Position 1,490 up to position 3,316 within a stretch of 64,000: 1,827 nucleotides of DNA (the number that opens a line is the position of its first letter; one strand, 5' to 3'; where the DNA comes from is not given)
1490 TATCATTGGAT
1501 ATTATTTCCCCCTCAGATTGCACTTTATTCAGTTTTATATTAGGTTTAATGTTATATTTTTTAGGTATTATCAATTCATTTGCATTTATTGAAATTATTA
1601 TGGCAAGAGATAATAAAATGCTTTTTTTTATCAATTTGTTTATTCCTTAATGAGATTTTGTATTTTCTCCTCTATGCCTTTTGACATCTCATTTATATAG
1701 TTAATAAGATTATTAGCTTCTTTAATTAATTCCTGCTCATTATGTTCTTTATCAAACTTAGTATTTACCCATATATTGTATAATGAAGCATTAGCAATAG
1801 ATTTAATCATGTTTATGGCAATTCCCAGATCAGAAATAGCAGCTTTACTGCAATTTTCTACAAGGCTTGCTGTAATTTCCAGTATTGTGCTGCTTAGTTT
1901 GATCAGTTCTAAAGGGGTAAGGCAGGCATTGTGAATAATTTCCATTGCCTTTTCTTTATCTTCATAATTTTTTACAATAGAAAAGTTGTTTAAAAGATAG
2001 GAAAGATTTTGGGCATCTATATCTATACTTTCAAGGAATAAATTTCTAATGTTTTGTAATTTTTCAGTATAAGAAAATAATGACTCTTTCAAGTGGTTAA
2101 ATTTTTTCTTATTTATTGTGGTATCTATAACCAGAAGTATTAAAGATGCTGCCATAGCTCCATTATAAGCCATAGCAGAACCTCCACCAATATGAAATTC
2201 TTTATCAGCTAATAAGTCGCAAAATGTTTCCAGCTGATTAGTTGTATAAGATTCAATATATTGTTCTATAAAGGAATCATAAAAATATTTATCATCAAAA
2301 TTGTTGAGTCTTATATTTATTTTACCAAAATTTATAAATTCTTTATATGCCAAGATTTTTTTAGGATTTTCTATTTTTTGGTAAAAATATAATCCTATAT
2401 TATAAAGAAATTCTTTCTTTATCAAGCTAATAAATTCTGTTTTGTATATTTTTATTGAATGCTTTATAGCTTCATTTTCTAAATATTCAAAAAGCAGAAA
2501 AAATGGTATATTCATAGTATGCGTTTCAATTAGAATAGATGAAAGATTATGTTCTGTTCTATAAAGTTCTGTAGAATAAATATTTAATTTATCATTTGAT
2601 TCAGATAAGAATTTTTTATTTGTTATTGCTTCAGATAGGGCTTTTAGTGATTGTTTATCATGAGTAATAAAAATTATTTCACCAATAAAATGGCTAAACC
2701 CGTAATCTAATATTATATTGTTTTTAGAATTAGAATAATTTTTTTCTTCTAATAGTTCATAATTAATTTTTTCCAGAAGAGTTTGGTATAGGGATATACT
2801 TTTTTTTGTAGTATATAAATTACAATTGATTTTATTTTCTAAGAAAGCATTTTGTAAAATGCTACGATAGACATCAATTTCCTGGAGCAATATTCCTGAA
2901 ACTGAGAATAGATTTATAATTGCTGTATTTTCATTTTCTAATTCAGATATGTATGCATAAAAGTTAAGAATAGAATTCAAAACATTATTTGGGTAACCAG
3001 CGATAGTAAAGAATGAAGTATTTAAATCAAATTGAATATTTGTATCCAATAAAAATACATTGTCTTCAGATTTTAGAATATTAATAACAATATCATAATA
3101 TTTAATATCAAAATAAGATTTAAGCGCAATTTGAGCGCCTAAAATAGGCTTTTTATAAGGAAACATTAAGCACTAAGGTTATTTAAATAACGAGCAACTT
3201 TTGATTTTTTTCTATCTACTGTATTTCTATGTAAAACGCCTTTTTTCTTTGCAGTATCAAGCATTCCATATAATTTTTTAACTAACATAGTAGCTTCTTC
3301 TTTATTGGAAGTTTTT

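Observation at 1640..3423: FTCD-like protein translationally coupled to ribosomal protein S20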

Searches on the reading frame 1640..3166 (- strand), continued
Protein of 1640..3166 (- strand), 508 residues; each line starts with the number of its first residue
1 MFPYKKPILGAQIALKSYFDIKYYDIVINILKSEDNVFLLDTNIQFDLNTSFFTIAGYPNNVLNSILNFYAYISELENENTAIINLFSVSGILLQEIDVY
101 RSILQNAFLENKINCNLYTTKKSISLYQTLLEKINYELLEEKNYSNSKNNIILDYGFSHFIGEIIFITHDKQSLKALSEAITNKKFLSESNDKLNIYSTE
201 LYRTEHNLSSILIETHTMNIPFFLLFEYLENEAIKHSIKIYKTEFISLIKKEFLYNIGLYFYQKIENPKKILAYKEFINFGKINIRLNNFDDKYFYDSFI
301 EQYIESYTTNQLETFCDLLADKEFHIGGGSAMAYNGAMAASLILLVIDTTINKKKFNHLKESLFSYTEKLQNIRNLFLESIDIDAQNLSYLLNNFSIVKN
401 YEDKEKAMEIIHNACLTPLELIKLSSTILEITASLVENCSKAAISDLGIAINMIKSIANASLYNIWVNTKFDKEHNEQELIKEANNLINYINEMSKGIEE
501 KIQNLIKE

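Call 36: fold_search(model_id=the predicted structure, library=pdb)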
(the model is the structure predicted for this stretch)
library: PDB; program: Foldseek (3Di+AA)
matches with E <= 10: 1266; with E <= 0.001: 15
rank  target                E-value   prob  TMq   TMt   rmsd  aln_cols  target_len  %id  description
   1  1tt9_A                4.7e-20  1.00  0.45  0.43  12.4       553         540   15  Structure of the bifunctional and Golgi associated formiminotransferase cyclodeaminase octamer (released 2005-06-28)
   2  1qd1_B                2.5e-11  1.00  0.47  0.70   5.2       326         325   15  THE CRYSTAL STRUCTURE OF THE FORMIMINOTRANSFERASE DOMAIN OF FORMIMINOTRANSFERASE-CYCLODEAMINASE. (released 2000-01-12)
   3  1qd1_A                4.4e-11  1.00  0.45  0.69   5.4       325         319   15  THE CRYSTAL STRUCTURE OF THE FORMIMINOTRANSFERASE DOMAIN OF FORMIMINOTRANSFERASE-CYCLODEAMINASE. (released 2000-01-12)
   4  7vg4_D                1.1e-07  1.00  0.33  0.79   5.3       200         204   26  10,5-methenyltetrahydrofolate cyclohydrolase from Methylobacterium extorquens AM1 strain (released 2022-07-06)
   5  7vg4_A                2.3e-07  1.00  0.33  0.79   5.9       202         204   25  10,5-methenyltetrahydrofolate cyclohydrolase from Methylobacterium extorquens AM1 strain (released 2022-07-06)
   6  7vg4_C                3.7e-07  1.00  0.33  0.79   5.1       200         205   25  10,5-methenyltetrahydrofolate cyclohydrolase from Methylobacterium extorquens AM1 strain (released 2022-07-06)
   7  7vg4_B                3.8e-07  1.00  0.33  0.78   5.3       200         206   26  10,5-methenyltetrahydrofolate cyclohydrolase from Methylobacterium extorquens AM1 strain (released 2022-07-06)
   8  7vg4_E                6.8e-07  1.00  0.32  0.80   5.2       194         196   26  10,5-methenyltetrahydrofolate cyclohydrolase from Methylobacterium extorquens AM1 strain (released 2022-07-06)
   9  1o5h_B                3.7e-06  1.00  0.32  0.77   5.9       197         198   18  Crystal structure of formiminotetrahydrofolate cyclodeaminase (TM1560) from Thermotoga maritima at 2.80 A resolution (released 2003-09-30)
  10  7vg4_F                4.1e-06  1.00  0.31  0.80   6.3       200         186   24  10,5-methenyltetrahydrofolate cyclohydrolase from Methylobacterium extorquens AM1 strain (released 2022-07-06)
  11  1o5h_A                3.3e-05  1.00  0.32  0.76   5.9       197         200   18  Crystal structure of formiminotetrahydrofolate cyclodeaminase (TM1560) from Thermotoga maritima at 2.80 A resolution (released 2003-09-30)
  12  1u8s_B                4.7e-04  1.00  0.21  0.48   8.1       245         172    8  Crystal structure of putative glycine cleavage system transcriptional repressor (released 2004-08-17)
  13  8uf0_B                6.4e-04  1.00  0.15  0.34  15.3       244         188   11  T33-ml23 - Designed Tetrahedral Protein Cage Using Machine Learning Algorithms (released 2023-11-15)
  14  1u8s_A                7.0e-04  1.00  0.21  0.48   8.3       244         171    9  Crystal structure of putative glycine cleavage system transcriptional repressor (released 2004-08-17)
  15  6ofs                  8.0e-04  0.97  0.15  0.09  21.9       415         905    7  The crystal structure of the periplasmic protease PqqL from Escherichia coli (released 2019-10-02)
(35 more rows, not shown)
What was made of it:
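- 1643..2236 (-): Residues 311-508: the cyclodeaminase/cyclohydrolase (FTCD_C) domain, with the family-wide core residues kept (GGGS 327-330, D384, P418, D446, N464, N468). Foldseek TM-score 0.79 to 7vg4, normalised to the target (call 36).
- On Cyclodeaminase/cyclohydrolase family (Pfam FTCD_C, PF04961): TM-score 0.79 to 7vg4 and 0.77 to 1o5h (call 36).
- Closest known: Stand-alone cyclodeaminase/cyclohydrolase proteins. Same: The all-helical fold is shared, with TM-score 0.77-0.80 (call 36).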

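Call 40: find_encoding_contigs(protein=P0002, flank=6000, max_places=2)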
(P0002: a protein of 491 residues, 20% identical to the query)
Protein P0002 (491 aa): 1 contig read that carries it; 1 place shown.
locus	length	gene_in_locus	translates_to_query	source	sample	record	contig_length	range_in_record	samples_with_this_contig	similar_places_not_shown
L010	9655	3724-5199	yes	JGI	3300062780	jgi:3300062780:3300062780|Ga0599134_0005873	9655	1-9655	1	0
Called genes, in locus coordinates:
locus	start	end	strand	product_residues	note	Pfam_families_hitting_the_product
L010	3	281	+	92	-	?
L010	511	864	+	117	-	-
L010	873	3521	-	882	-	PF00069:Pkinase, PF01636:APH (faint), PF07714:PK_Tyr_Ser-Thr, PF03109:ABC1 (weak), PF13432:TPR_16 (weak), PF13424:TPR_12 (weak), PF00515:TPR_1 (weak), PF07719:TPR_2 (weak), +12 more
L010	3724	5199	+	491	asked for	PF07837:FTCD_N, PF02971:FTCD, PF04961:FTCD_C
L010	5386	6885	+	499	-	PF04185:Phosphoesterase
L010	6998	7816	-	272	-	PF13714:PEP_mutase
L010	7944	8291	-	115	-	PF07978:NIPSNAP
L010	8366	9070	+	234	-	PF01022:HTH_5, PF12840:HTH_20 (weak)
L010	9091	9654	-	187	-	?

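Call 54: list_cluster_members(proteins=[P0001, P0006, P0007, P0008])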
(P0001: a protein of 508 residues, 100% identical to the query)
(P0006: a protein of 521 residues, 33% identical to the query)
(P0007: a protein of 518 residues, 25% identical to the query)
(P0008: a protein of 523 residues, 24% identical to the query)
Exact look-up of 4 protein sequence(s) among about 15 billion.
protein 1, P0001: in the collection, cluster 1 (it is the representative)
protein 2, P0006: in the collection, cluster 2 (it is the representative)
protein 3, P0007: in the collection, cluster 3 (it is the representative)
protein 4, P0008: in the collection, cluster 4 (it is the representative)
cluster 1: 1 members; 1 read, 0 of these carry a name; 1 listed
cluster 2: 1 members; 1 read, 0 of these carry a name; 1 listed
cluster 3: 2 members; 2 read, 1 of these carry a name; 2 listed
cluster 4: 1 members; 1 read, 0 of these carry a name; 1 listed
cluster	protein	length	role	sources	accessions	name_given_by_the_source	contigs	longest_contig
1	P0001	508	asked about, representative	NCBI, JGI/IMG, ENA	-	-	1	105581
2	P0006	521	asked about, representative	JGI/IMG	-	-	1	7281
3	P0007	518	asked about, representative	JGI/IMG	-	-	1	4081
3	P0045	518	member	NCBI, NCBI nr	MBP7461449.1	MAG: cyclodeaminase/cyclohydrolase family protein [Candidatus Delongbacteria bacterium] | cyclodeaminase/cyclohydrolase family protein [Candidatus Delongbacteria bacterium]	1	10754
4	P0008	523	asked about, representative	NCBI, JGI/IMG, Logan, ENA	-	-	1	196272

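Call 59: find_related_loci(query=A2, collection=metagenome_contigs, flank=4000)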
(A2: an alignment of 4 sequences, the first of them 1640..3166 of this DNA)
Query A2 (508 aa) in metagenome_contigs; peptide patterns used: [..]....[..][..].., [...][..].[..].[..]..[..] (x = any residue, [..] = any of these).
599 stretches matched a pattern (row limit reached: there are more); 253 encode a relative of the query (tblastn E <= 1e-3); the best 80 are kept; 80 distinct loci.
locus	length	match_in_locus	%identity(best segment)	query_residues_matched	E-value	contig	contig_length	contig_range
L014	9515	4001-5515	23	39-489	4e-24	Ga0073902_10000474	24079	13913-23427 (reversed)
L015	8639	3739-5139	23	36-505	2e-21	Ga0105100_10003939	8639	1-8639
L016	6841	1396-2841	24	36-507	5e-20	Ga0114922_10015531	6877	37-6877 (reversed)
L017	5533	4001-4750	23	221-487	7e-20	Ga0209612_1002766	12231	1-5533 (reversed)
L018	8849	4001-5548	21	31-488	2e-19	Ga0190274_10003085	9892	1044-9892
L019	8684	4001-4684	23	221-468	4e-19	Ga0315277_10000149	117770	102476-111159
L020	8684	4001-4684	23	221-468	7e-19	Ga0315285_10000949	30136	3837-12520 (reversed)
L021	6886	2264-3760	22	15-502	2e-18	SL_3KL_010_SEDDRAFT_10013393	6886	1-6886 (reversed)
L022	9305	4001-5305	24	36-468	6e-18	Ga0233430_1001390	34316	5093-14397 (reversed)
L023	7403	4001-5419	20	37-508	2e-17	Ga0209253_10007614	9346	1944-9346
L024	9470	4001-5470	23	27-508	3e-17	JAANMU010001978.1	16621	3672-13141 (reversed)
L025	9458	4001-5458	22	25-508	8e-17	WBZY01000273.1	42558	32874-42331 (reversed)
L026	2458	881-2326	24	37-496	8e-16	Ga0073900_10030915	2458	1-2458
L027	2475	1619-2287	24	221-468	2e-15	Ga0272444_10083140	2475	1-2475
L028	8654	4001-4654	24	298-508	4e-15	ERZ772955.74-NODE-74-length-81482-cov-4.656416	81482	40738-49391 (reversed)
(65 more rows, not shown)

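Call 76: search_protein_families(library=ncbifam, proteins=[L001:13936-14958:+, L001:12999-13925:+], max_evalue=0.0001)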
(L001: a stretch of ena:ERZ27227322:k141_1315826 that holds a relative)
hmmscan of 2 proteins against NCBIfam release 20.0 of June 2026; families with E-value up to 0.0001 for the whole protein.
L001:13936-14958:+ (340 aa): 10 families
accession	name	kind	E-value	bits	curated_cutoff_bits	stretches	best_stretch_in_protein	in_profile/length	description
TIGR00878.1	purM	equivalog_domain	3.7e-115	384.7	236.35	1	5-328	3-329/332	phosphoribosylformylglycinamidine cyclo-ligase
TIGR01379.1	thiL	equivalog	3.8e-10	39.2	184.15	1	76-193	56-168/320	thiamine-phosphate kinase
TIGR03267.1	methan_mark_2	hypoth_equivalog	2.7e-09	36.5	365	1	88-180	85-171/323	methanogenesis marker 2 protein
TIGR02124.1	hypE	equivalog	4.3e-08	32.5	251.6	1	80-196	65-181/332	hydrogenase expression/formation protein HypE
TIGR00476.1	selD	equivalog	1.5e-07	30.9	125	1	87-179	83-171/311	selenide, water dikinase SelD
NF004354.0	PRK05731.2-3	equivalog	1.8e-05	24.3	204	1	89-178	58-141/273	thiamine-phosphate kinase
TIGR01736.1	FGAM_synth_II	equivalog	1.9e-05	23.2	525.75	1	89-184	98-196/718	phosphoribosylformylglycinamidine synthase subunit PurL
NF004353.0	PRK05731.2-2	equivalog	2e-05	23.8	301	1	76-144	50-119/311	thiamine-phosphate kinase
TIGR04049.1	AIR_rel_sll0787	hypoth_equivalog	3.8e-05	22.9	321.3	0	89-179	84-165/318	sll0787 family AIR synthase-like protein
NF002098.0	PRK00943.1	equivalog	7e-05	21.9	299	0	88-179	88-175/347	selenide, water dikinase SelD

L001:12999-13925:+ (308 aa): 1 family
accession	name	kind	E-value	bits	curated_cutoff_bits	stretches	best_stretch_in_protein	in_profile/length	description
NF033711.1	T9SS_PorQ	equivalog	4e-08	32.7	220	1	19-185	23-195/335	type IX secretion system protein PorQ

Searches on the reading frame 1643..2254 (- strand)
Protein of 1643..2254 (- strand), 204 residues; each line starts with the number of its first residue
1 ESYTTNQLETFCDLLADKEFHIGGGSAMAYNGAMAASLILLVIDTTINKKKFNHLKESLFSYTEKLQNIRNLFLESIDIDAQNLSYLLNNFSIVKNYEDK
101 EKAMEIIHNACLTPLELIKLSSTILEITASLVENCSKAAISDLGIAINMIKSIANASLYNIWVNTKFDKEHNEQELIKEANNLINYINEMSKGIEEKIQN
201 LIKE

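Call 46: find_homologous_proteins(query=A5, max_evalue=0.00001)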
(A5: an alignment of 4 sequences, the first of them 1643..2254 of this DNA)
Query A5 (4 sequences) (204 aa, profile of the alignment): 34 proteins with E <= 0.00001 among 4761 candidates.
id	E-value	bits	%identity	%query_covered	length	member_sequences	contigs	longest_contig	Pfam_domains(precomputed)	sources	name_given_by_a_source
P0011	1.4e-29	121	28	89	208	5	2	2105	PF04961.18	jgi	jgi:formiminotetrahydrofolate cyclodeaminase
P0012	3.4e-29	120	31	81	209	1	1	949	PF04961.18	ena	-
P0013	4.2e-29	120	30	77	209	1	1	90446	PF04961.18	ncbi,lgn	ncbi:MAG: cyclodeaminase/cyclohydrolase family protein [Clostridia bacterium]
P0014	5.2e-29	119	28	82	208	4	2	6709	PF04961.18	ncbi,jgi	-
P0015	1.1e-28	118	31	77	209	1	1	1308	PF04961.18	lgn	-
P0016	4.5e-26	110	31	77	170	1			PF04961.18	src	-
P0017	4.9e-23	100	27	97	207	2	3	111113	PF04961.18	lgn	-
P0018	2.7e-21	94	29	79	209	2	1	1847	PF04961.18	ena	-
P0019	3.6e-21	94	26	65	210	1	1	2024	PF04961.18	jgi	jgi:formiminotetrahydrofolate cyclodeaminase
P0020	5.8e-21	93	25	86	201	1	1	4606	PF04961.18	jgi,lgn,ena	-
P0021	3.0e-19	87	29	70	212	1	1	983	PF04961.18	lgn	-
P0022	5.1e-18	83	25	67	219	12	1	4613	PF04961.18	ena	-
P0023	2.5e-17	81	24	71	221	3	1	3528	PF04961.18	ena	-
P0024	2.8e-17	81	28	70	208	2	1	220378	PF04961.18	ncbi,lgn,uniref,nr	ncbi:Formiminotetrahydrofolate cyclodeaminase [Tepidibacter thalassicus DSM 15285]|uniref:Formiminot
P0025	4.4e-17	80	28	75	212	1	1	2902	PF04961.18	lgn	-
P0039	1.1e-14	73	24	96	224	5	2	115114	PF04961.18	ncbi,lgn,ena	-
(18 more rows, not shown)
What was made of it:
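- Closest known: Stand-alone cyclodeaminase/cyclohydrolase proteins. Same: The CD domain is 25-31% identical to them, with profile E down to 1e-29 (call 46).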

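Call 55: find_encoding_contigs(protein=P0013, flank=5000, max_places=1)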
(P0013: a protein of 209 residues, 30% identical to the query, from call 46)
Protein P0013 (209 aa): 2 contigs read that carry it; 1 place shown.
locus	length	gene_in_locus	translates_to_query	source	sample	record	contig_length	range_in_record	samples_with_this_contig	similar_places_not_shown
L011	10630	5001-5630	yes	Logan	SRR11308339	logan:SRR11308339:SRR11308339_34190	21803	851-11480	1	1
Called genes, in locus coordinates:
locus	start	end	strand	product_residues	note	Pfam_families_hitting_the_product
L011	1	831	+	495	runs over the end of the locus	PF00221:Lyase_aromatic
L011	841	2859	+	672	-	PF17391:Urocanase_N, PF01175:Urocanase, PF17392:Urocanase_C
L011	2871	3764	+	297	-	PF07837:FTCD_N, PF02971:FTCD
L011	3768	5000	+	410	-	PF01979:Amidohydro_1, PF07969:Amidohydro_3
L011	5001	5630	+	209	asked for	PF04961:FTCD_C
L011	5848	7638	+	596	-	PF01968:Hydantoinase_A (faint), PF13941:MutL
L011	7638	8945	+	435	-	-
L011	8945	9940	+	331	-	-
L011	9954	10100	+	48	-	-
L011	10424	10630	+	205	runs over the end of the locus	PF00892:EamA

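Call 56: find_encoding_contigs(protein=P0017, flank=5000, max_places=1)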
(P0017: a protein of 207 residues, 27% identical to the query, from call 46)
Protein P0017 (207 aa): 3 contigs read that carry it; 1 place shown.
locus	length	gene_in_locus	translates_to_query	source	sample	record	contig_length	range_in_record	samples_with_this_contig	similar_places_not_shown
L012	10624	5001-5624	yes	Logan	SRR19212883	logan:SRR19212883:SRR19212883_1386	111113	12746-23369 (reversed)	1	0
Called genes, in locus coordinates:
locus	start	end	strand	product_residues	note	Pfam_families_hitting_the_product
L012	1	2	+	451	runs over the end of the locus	PF13440:Polysacc_synt_3 (faint), PF01554:MatE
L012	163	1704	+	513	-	PF00221:Lyase_aromatic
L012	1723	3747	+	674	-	PF17391:Urocanase_N, PF01175:Urocanase, PF17392:Urocanase_C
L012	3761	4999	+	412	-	PF07969:Amidohydro_3, PF01979:Amidohydro_1, PF07969:Amidohydro_3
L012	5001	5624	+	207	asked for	PF04961:FTCD_C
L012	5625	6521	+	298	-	PF07837:FTCD_N, PF02971:FTCD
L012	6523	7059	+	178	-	PF00149:Metallophos, PF12850:Metallophos_2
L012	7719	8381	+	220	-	PF00392:GntR, PF07729:FCD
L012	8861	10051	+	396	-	PF01996:F420_ligase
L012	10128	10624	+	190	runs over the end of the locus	PF00156:Pribosyltran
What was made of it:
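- Closest known: Stand-alone cyclodeaminase/cyclohydrolase proteins. Different: The closest ones sit in hutH-hutU-FT-hutI-CD operons (calls 55, 56).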

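Call 57: find_encoding_contigs(protein=P0039, flank=5000, max_places=1)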
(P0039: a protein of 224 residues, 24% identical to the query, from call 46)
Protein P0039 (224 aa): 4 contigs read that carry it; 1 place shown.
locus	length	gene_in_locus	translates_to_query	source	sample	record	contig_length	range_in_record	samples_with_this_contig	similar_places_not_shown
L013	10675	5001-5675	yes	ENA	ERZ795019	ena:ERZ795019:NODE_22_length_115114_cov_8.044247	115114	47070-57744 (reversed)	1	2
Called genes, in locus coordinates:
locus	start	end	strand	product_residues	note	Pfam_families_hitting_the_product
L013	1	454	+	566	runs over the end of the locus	PF03109:ABC1, PF01636:APH (weak), PF27536:UbiB_helical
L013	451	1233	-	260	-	PF20572:DUF6781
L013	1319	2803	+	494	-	PF13396:PLDc_N, PF13091:PLDc_2, PF00614:PLDc (faint), PF13091:PLDc_2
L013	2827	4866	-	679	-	PF03169:OPT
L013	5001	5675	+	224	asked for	PF04961:FTCD_C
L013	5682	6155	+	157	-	PF03692:CxxCxxCC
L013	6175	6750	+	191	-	-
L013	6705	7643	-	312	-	PF00535:Glycos_transf_2, PF13641:Glyco_tranf_2_3 (weak)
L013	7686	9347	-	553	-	PF00535:Glycos_transf_2, PF13641:Glyco_tranf_2_3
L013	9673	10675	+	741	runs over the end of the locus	PF00160:Pro_isomerase, PF07100:ASRT (faint)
